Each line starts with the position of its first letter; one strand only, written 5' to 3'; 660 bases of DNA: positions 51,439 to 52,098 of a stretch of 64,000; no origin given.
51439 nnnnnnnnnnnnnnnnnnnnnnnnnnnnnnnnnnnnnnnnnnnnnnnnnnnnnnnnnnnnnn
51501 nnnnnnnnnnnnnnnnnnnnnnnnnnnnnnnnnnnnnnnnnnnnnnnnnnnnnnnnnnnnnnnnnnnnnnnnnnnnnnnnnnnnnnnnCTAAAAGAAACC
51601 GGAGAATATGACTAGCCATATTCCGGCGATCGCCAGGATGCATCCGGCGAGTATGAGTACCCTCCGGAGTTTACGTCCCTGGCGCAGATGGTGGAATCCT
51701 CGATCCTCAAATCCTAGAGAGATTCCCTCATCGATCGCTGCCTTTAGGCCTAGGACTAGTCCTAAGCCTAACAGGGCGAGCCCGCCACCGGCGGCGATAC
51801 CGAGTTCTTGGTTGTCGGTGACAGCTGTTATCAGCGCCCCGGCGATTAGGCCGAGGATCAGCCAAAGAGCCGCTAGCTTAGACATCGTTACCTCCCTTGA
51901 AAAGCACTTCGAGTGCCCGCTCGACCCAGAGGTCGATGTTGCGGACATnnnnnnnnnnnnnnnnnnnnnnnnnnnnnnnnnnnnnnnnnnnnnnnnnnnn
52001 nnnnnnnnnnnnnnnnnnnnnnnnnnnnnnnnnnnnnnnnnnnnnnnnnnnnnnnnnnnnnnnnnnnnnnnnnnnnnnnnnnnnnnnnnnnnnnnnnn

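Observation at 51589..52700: GC-rich two-gene cassette: cold-shock-domain fusion protein plus small membrane protein, compositionally foreign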

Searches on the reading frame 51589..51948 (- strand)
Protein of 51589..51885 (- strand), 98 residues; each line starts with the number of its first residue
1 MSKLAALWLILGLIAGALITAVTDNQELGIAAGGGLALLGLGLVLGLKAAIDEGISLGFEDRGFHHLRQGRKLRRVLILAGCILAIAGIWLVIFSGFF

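Call 6: search_protein_families(library=pfam, proteins=[window:51589-51885:-, window:51589-51948:-], max_evalue=1)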
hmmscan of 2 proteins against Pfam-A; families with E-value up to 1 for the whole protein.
window:51589-51885:- (98 aa): 1 family
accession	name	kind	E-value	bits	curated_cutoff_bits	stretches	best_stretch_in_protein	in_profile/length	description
PF23494.1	bPH_10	-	0.48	10.3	27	1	31-93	12-75/151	YqeB-like bacterial PH domain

window:51589-51948:- (119 aa): 2 families
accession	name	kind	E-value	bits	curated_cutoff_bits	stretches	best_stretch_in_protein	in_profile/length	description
PF16185.10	MTABC_N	-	0.14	12.1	29.1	1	8-43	14-49/244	Mitochondrial ABC-transporter N-terminal five TM region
PF23494.1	bPH_10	-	0.85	9.5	27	1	45-114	5-75/151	YqeB-like bacterial PH domain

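Call 51: search_protein_families(library=padloc, proteins=[window:51592-51885:-], max_evalue=0.1)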
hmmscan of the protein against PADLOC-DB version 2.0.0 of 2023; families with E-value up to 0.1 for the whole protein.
window:51592-51885:- (98 aa): 0 families

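Call 53: find_homologous_proteins(query=window:51592-51885:-, max_evalue=0.1)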
Query window:51592-51885:- (98 aa): 1 proteins with E <= 0.1 among 306 candidates.
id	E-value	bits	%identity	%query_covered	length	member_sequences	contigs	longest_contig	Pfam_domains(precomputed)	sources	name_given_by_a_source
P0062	1.3e-51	191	100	100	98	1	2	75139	-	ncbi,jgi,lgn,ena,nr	ncbi:hypothetical protein KJ596_02570 [Patescibacteria group bacterium]|nr:hypothetical protein [Pat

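Call 91: search_protein_families(library=phrogs, proteins=[window:51592-51885:-], max_evalue=0.01)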
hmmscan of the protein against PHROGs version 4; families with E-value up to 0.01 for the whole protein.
window:51592-51885:- (98 aa): 0 families
